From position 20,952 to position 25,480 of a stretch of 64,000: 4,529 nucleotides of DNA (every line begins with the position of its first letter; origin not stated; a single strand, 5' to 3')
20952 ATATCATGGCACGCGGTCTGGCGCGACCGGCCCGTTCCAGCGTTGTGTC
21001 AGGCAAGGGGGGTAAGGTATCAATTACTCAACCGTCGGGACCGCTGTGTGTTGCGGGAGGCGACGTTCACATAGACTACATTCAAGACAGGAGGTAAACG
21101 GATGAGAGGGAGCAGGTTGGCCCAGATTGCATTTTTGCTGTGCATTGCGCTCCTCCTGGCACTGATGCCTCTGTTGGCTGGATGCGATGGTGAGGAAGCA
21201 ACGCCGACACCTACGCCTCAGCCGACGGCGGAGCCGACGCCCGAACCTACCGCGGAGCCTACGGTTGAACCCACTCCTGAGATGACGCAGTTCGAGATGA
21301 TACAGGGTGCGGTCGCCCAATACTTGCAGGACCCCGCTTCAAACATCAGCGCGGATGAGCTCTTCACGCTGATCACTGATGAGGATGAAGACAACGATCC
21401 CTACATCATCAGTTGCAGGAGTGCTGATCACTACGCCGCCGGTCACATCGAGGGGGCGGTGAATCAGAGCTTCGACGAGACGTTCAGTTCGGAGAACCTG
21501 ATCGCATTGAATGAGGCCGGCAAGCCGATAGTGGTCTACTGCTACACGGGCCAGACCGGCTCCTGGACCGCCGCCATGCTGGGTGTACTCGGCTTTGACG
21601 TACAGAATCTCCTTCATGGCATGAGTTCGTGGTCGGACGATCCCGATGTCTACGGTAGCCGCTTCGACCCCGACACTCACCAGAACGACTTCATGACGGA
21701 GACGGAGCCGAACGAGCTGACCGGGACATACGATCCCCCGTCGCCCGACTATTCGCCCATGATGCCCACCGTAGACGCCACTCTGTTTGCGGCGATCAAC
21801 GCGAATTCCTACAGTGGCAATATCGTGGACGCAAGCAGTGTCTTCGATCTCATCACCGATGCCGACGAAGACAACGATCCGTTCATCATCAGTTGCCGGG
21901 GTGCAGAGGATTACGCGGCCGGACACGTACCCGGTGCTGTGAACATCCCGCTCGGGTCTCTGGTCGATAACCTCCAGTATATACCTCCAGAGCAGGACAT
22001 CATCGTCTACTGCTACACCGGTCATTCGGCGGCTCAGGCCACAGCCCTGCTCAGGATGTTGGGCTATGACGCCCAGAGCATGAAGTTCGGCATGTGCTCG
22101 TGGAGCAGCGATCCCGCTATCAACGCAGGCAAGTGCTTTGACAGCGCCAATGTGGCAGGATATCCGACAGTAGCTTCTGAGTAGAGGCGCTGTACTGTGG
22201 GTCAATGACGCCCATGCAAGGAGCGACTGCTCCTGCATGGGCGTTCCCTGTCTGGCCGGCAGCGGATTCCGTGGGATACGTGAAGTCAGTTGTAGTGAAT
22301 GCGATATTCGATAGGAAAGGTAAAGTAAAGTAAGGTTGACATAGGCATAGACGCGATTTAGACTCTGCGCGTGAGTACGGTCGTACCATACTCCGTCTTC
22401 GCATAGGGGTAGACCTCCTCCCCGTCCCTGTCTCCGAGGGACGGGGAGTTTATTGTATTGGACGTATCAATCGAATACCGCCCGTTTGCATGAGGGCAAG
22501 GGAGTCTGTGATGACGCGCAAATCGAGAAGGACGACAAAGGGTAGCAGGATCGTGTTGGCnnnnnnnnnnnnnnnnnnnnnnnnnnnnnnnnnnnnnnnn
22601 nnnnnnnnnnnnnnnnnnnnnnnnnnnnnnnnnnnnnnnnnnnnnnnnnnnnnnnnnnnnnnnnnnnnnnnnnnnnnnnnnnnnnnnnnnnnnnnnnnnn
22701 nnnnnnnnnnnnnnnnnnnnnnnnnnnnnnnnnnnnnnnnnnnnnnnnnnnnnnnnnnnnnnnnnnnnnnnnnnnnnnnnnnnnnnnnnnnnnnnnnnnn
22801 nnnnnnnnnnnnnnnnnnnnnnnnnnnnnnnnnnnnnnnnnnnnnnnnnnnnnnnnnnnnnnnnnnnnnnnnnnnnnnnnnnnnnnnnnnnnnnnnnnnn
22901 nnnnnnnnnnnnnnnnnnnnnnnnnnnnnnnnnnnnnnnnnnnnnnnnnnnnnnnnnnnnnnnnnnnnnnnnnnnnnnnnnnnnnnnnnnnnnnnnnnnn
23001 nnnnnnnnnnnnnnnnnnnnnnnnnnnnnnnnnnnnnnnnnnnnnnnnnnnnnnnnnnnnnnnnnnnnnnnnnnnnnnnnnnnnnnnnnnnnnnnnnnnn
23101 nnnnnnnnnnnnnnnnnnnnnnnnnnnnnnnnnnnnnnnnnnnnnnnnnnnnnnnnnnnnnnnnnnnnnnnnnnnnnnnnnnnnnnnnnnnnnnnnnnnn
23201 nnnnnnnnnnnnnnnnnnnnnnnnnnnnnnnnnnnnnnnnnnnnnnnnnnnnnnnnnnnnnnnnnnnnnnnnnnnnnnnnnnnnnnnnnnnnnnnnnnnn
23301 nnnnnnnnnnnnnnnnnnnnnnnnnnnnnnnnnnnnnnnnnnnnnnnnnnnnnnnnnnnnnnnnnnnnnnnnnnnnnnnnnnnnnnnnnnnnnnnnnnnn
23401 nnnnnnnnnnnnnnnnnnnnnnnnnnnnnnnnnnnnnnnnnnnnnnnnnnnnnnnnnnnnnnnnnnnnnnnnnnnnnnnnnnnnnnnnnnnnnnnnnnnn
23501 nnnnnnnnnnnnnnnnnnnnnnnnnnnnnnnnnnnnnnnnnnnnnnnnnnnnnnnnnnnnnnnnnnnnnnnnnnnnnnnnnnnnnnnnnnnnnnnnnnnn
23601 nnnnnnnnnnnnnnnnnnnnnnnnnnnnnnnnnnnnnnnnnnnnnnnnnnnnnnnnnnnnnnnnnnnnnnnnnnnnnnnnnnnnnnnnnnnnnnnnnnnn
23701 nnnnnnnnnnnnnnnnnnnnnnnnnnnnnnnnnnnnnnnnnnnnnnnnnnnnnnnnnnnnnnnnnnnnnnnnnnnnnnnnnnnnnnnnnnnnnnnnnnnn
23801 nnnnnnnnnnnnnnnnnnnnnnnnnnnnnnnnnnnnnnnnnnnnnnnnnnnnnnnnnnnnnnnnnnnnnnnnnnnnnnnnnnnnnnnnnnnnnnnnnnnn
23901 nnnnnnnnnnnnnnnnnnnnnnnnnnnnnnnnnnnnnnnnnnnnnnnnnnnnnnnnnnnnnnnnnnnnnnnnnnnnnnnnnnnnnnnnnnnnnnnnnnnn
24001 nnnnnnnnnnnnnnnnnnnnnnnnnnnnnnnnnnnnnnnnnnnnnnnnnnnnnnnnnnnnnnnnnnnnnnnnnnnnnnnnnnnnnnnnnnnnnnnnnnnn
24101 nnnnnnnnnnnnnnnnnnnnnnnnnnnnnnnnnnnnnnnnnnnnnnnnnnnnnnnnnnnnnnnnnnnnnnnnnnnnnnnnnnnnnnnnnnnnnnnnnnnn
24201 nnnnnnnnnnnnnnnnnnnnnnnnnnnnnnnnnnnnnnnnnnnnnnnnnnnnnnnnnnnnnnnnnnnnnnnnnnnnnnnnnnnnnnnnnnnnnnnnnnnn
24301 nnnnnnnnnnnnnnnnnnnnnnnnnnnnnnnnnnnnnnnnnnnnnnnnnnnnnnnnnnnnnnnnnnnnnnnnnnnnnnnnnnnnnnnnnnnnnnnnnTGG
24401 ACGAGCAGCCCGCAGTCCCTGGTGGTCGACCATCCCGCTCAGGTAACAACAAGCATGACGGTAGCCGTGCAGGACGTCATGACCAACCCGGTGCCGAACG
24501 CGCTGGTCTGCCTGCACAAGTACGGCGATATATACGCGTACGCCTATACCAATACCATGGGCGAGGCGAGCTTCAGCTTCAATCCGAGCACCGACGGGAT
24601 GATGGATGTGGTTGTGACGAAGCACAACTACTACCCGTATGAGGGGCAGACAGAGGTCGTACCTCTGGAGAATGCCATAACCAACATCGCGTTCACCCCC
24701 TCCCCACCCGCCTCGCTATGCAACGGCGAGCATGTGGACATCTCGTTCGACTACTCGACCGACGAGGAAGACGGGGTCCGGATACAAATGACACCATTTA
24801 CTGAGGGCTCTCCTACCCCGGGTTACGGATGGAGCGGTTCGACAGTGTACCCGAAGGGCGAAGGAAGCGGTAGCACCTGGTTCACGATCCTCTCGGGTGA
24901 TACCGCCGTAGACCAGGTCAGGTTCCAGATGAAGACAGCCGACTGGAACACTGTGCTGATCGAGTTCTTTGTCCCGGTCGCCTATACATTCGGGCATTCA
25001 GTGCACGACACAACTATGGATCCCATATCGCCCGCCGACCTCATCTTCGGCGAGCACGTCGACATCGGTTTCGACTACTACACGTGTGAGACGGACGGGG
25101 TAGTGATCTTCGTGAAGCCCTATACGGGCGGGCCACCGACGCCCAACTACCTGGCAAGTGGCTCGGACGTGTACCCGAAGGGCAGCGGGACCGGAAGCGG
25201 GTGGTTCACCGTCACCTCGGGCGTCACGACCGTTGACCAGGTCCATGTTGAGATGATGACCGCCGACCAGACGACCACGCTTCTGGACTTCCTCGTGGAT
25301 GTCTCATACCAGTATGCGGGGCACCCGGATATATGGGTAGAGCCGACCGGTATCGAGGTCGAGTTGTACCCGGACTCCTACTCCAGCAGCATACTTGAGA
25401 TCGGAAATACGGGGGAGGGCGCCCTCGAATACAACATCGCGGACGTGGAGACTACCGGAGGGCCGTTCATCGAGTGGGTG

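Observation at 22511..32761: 3423-aa secreted protein fusing a gingipain-like C25 peptidase domain, repeated modules, GATase1/ThuA-like domains, CARDB, DUF11 and a C-terminal dockerin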

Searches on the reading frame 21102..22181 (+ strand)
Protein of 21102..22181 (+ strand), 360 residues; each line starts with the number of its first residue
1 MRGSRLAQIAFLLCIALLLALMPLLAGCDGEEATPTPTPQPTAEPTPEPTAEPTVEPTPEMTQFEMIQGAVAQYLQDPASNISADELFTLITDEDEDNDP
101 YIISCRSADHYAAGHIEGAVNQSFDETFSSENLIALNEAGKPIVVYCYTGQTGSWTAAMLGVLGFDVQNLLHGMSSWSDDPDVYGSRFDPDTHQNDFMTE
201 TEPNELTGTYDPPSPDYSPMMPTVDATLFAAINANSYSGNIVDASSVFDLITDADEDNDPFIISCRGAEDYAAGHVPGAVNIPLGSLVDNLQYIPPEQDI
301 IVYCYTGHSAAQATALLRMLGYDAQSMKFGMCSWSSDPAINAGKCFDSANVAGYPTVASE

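Call 14: search_protein_families(library=pfam, proteins=[window:21102-22181:+], max_evalue=0.001)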
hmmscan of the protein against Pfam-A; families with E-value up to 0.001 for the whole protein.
window:21102-22181:+ (360 aa): 1 family
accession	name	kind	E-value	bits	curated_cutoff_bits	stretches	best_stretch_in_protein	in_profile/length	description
PF00581.25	Rhodanese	-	6e-32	110.6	22.2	2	256-336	10-101/102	Rhodanese-like domain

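Call 16: search_protein_families(library=ncbifam, proteins=[window:21102-22181:+], max_evalue=0.01)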
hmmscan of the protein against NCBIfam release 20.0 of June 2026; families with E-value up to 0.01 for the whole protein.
window:21102-22181:+ (360 aa): 17 families
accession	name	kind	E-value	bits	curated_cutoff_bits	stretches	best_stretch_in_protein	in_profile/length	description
NF006444.0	PRK08762.1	equivalog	1.5e-15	56.7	449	2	257-337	27-110/387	molybdopterin-synthase adenylyltransferase MoeB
NF005902.0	PRK07878.1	equivalog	9.2e-15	54.4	647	2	247-336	291-383/392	adenylyltransferase/sulfurtransferase MoeZ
NF001195.0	PRK00162.1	equivalog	9.5e-14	51.6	102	2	257-335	18-97/108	thiosulfate sulfurtransferase GlpE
NF005646.0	PRK07411.1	equivalog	6.3e-13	48.6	633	2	247-337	286-382/390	molybdopterin-synthase adenylyltransferase MoeB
NF007627.0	PRK10287.1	equivalog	8e-13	48.5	102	1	262-325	23-88/104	thiosulfate sulfurtransferase PspE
TIGR02981.1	phageshock_pspE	exception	9.7e-13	48.3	126.3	1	261-325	20-86/101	thiosulfate sulfurtransferase PspE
NF045521.1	rhoda_near_glyco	subfamily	1.6e-12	47.4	145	2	95-180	27-111/144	rhodanese homology domain-containing protein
NF033833.0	rhodan_ChrE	equivalog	6.8e-10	38.9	120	1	98-180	18-100/108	rhodanese family chromate resistance protein ChrE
NF008752.0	PRK11784.1-4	equivalog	3.9e-08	32.5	266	0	261-284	20-43/357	tRNA 2-selenouridine(34) synthase MnmH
TIGR04568.1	arch_SelU_Nterm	equivalog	1.5e-07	31.5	200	0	139-177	173-212/215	selenouridine synthase SelU-like subunit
NF001133.1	PRK00142.1-1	equivalog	5e-07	29.5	170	0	230-324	96-192/229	oxygen-dependent tRNA uridine(34) hydroxylase TrhO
NF008750.0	PRK11784.1-2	equivalog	8.6e-07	28.4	241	0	255-284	11-40/346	tRNA 2-selenouridine(34) synthase MnmH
TIGR03167.1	tRNA_sel_U_synt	equivalog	0.00072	19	219.75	0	261-287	4-28/311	tRNA 2-selenouridine(34) synthase MnmH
NF045694.1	seleno_TsoB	exception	0.0029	15.7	805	0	82-130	46-92/572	rhodanese/DsbD fusion-like selenoprotein TsoB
NF008557.0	PRK11493.1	equivalog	0.0079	15.3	250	0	272-292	192-212/281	3-mercaptopyruvate sulfurtransferase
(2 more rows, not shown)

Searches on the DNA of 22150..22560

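Call 61: search_rna_families(source=window, start=22150, end=22560, threshold=evalue, max_evalue=1)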
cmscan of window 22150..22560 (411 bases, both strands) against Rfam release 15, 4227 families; matches with E-value up to 1: 2.
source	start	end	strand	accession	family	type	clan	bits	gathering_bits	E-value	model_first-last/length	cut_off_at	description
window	22204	22269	-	RF00107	FinP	Gene;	CL00016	19.5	45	0.21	1-76/76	no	FinP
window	22210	22242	+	RF00107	FinP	Gene;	CL00016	19.4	45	0.23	37-70/76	no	FinP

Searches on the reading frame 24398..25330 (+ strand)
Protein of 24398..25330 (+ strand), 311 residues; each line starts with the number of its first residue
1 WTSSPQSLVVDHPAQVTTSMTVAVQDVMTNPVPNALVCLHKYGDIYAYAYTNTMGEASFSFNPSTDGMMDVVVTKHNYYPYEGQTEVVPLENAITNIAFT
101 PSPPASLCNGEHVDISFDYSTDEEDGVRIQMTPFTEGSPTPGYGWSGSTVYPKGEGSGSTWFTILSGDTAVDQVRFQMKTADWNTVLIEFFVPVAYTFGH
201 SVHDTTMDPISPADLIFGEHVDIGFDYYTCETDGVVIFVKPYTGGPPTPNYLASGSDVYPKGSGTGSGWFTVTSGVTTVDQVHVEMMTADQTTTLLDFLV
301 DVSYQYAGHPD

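Call 11: search_protein_families(library=pfam, proteins=[window:24398-25330:+], max_evalue=1)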
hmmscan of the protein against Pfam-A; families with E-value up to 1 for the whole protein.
window:24398-25330:+ (311 aa): 4 families
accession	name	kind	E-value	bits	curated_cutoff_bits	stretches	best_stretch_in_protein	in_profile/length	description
PF03785.20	Peptidase_C25_C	-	2e-05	24.8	25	1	5-81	1-74/79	Peptidase family C25, C terminal ig-like domain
PF02369.22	Big_1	-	0.0081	16.7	34.9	1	17-74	18-79/93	Bacterial Ig-like domain (group 1)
PF24025.1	Ig_DR_A0283-like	-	0.064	14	27.1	1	13-61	2-52/102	DR_A0283-like, Ig-like domain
PF17789.7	MG4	-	0.1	13.3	24.7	1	19-66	17-65/95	Macroglobulin domain MG4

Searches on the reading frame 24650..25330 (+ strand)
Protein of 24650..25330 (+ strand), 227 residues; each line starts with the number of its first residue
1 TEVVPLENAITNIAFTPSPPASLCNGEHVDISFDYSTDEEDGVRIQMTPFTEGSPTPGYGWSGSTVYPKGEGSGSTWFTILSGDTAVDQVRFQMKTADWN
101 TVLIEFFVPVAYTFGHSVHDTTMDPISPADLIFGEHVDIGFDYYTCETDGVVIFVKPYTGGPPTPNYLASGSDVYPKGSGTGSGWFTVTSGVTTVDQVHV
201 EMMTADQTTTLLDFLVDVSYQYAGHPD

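Call 41: search_solved_structures(query=window:24650-25330:+, max_evalue=10, show_alignments=0)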
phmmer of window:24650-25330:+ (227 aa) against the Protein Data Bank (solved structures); distinct sequences matched with E-value up to 10: 1.
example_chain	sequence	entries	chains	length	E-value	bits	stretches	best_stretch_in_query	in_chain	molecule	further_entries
5e4i_A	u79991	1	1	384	1.2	11.9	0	6-64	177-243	Contactin-5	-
